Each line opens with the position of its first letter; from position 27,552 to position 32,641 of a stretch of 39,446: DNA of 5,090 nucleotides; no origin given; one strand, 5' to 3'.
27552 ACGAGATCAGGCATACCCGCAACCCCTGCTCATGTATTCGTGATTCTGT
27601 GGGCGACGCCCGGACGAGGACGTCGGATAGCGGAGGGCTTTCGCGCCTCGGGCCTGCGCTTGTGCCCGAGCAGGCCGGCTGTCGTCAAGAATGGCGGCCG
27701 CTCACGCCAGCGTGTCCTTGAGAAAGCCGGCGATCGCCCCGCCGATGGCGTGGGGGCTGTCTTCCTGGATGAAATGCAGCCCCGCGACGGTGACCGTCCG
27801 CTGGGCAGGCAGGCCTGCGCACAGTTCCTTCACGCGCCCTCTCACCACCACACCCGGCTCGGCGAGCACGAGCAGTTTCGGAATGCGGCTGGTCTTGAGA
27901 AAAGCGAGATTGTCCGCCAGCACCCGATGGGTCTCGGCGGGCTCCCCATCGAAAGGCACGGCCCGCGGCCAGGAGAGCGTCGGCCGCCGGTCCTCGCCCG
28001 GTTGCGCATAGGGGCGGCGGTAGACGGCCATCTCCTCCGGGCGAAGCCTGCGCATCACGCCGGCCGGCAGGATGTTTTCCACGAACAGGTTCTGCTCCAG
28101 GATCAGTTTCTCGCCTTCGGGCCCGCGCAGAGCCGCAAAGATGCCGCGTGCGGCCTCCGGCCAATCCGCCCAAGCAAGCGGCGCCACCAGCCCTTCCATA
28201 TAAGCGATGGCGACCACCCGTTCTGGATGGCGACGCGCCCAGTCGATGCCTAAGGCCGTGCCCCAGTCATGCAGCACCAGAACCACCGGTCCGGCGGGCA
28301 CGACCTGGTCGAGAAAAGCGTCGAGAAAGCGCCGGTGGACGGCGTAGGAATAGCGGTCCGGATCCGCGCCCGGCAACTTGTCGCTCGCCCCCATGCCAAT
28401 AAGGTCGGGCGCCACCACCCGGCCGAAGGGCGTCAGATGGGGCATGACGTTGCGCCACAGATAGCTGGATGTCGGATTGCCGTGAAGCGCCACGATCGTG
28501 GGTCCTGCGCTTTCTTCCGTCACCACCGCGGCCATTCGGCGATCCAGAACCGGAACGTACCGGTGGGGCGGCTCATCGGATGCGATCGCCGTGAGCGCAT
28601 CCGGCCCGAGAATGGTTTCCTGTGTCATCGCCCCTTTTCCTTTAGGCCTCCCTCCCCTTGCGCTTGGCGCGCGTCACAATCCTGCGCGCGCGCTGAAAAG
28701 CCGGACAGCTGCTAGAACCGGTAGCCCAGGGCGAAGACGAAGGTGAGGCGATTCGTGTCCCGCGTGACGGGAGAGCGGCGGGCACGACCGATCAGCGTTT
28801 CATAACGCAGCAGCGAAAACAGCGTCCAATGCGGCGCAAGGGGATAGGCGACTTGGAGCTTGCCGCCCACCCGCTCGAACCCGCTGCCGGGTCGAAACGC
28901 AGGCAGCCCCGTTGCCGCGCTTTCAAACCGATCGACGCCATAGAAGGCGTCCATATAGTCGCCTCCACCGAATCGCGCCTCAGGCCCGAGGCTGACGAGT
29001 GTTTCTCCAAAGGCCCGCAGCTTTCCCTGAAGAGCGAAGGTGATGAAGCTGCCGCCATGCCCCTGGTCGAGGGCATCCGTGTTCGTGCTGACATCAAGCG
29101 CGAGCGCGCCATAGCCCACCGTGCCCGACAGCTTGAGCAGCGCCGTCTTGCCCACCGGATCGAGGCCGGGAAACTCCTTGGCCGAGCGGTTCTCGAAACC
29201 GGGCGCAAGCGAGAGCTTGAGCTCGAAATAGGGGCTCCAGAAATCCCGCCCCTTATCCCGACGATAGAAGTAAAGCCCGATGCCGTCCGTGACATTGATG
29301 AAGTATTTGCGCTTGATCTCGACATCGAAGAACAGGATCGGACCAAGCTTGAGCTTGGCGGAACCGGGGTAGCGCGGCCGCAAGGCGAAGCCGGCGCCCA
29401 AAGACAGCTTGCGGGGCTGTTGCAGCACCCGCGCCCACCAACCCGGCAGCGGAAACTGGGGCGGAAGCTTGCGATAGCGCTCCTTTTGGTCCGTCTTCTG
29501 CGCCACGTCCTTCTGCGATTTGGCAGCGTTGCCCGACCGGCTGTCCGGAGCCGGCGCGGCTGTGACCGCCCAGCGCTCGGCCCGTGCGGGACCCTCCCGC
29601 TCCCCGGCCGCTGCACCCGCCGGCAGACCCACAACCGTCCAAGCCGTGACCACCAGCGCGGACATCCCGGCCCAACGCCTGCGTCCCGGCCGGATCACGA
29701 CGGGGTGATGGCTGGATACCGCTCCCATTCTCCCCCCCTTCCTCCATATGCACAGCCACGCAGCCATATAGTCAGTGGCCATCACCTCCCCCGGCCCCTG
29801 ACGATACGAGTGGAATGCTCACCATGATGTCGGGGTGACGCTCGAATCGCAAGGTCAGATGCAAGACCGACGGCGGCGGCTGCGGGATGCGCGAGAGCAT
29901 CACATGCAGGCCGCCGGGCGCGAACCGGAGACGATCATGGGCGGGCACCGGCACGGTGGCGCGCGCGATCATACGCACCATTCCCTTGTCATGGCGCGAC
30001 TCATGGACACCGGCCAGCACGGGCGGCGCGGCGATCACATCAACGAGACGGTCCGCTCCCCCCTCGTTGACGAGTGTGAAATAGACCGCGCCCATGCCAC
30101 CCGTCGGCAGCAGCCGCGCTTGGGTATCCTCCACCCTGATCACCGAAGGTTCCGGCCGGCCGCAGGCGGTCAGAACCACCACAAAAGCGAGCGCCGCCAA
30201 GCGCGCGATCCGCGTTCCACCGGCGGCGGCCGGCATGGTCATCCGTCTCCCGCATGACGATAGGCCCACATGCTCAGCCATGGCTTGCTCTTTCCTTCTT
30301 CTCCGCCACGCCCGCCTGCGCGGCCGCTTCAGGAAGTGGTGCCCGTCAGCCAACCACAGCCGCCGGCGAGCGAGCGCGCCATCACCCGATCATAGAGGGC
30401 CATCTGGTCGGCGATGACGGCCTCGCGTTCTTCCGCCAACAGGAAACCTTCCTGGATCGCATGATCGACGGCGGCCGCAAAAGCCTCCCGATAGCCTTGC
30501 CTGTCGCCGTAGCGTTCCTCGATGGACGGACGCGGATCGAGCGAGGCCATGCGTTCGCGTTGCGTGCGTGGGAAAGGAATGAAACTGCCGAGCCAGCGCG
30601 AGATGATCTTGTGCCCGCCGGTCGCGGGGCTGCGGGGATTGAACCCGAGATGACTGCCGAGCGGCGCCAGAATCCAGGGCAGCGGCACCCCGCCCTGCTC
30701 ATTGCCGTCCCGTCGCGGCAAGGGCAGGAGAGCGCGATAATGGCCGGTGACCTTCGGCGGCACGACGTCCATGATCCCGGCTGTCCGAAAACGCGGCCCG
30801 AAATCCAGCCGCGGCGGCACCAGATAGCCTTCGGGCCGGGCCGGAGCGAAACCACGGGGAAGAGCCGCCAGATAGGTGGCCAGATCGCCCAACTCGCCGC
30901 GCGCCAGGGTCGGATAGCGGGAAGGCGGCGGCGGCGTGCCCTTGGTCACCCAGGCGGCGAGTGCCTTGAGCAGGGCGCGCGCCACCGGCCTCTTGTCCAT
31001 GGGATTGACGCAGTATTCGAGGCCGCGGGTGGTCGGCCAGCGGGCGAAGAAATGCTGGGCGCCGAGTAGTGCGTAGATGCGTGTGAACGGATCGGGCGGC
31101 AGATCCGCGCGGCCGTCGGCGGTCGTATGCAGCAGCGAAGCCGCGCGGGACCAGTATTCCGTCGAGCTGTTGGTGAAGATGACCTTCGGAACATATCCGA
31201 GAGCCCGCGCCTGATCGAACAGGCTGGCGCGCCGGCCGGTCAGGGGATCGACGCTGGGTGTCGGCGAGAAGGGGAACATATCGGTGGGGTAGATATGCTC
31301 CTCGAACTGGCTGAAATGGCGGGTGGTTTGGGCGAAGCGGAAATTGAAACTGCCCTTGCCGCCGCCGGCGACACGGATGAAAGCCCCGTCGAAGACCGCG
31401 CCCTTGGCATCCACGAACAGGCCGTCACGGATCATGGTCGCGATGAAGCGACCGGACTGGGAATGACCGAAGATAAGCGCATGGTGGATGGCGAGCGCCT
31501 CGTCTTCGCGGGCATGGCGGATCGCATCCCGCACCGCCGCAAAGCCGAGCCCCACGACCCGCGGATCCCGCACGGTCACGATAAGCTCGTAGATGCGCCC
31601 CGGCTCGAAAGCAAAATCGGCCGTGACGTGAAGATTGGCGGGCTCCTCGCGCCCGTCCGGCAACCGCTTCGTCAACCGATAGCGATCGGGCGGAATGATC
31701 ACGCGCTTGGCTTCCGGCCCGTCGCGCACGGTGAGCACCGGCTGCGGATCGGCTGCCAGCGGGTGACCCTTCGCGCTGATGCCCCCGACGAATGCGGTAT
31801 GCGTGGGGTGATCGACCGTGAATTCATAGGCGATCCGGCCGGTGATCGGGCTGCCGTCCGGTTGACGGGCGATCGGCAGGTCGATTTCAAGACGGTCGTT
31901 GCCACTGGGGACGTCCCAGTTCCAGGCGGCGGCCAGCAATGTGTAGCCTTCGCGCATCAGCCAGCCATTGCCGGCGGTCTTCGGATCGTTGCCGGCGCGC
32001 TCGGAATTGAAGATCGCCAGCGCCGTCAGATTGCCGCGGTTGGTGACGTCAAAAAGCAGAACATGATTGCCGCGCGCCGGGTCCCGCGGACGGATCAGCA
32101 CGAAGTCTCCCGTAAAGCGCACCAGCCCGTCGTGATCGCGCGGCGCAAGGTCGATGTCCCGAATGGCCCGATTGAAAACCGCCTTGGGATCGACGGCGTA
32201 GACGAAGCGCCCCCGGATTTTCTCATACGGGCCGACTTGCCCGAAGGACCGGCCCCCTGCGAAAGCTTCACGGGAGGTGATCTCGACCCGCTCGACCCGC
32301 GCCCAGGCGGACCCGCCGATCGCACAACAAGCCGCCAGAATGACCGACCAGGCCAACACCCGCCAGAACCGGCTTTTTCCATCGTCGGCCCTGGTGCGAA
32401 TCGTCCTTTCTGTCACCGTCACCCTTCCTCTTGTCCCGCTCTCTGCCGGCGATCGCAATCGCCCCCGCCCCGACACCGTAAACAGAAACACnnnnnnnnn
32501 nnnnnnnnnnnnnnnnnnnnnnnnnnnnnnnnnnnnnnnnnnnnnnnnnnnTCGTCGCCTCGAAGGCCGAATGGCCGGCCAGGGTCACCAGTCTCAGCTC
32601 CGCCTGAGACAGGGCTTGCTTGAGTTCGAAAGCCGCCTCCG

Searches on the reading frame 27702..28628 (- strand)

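Call 48: search_protein_families(library=pfam, proteins=[window:27702-28628:-])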
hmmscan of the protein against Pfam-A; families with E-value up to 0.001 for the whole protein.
window:27702-28628:- (308 aa): 3 families
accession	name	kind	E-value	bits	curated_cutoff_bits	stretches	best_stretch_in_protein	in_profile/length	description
PF00561.26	Abhydrolase_1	-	3e-20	73.4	25.8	1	43-221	1-170/245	alpha/beta hydrolase fold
PF12697.13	Abhydrolase_6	-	1.9e-13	52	26.3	1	45-294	1-213/217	Alpha/beta hydrolase family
PF12146.15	Hydrolase_4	-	0.00065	19.5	27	1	44-156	6-115/239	Serine aminopeptidase, S33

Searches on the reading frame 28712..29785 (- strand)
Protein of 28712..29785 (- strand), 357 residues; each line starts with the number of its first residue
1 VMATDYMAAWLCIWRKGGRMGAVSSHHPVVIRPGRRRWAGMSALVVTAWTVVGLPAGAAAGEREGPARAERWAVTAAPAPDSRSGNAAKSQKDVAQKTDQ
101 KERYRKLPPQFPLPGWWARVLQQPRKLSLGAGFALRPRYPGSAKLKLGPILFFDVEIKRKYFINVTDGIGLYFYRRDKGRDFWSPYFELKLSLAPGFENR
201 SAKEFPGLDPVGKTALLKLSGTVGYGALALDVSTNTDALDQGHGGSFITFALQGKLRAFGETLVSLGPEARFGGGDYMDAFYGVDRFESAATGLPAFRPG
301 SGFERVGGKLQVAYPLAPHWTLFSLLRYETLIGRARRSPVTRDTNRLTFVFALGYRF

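Call 48: search_protein_families(library=pfam, proteins=[window:28712-29785:-])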
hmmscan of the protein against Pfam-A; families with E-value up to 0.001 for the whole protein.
window:28712-29785:- (357 aa): 1 family
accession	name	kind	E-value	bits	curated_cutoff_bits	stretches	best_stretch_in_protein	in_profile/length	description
PF06629.18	MipA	-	2.3e-38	133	24.2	1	129-357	1-221/221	MltA-interacting protein MipA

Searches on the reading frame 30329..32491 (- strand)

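Call 48: search_protein_families(library=pfam, proteins=[window:30329-32491:-])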
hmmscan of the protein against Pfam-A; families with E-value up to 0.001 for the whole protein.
window:30329-32491:- (720 aa): 1 family
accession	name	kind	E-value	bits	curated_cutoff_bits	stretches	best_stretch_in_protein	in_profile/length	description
PF20091.5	Abhydrolase_10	-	1.3e-31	110.5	23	1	313-693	142-428/429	Alpha/beta hydrolase domain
